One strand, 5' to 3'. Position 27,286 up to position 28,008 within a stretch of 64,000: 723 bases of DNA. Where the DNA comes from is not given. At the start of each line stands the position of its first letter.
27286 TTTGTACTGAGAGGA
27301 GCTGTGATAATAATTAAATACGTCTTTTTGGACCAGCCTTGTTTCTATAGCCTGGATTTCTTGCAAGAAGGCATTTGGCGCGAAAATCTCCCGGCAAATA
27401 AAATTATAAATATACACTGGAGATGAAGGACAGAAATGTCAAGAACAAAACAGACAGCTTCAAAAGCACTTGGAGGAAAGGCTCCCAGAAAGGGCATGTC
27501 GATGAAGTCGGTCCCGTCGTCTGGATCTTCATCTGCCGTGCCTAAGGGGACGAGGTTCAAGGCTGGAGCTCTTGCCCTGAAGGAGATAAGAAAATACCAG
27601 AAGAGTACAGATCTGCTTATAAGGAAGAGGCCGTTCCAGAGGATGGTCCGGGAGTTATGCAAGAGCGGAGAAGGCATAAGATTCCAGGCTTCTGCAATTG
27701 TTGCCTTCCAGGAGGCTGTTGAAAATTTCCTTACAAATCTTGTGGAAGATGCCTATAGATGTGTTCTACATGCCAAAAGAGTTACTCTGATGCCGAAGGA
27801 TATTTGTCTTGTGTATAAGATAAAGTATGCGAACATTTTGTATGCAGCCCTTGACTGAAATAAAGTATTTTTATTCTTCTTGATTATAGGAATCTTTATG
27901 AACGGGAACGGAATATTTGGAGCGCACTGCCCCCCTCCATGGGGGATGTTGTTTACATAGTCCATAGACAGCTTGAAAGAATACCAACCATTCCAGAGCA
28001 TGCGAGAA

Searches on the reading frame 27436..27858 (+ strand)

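Call 4: search_protein_families(library=pfam, proteins=[window:27436-27858:+], max_evalue=1)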
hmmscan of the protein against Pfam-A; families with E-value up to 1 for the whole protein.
window:27436-27858:+ (140 aa): 7 families
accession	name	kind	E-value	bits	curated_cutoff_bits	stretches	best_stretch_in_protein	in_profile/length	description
PF00125.30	Histone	-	1.6e-39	135.4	26.4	1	7-130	2-122/122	Core histone H2A/H2B/H3/H4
PF00808.29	CBFD_NFYB_HMF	-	0.00011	22.8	21.4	1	74-125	11-63/65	Histone-like transcription factor (CBF/NF-Y) and archaeal histone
PF15715.11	PAF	-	0.0051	18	23.4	1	1-56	1-61/121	PCNA-associated factor histone like domain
PF15630.12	CENP-S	-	0.0074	17.1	28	1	69-128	13-71/76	CENP-S protein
PF15511.12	CENP-T_C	-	0.018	15.6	28.1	1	68-128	14-75/108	Centromere kinetochore component CENP-T histone fold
PF02969.23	TAF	-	0.057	14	21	1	84-123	22-61/66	TATA box binding protein associated factor (TAF)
PF01676.23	Metalloenzyme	-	0.3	11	24.3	1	41-111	79-151/252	Metalloenzyme superfamily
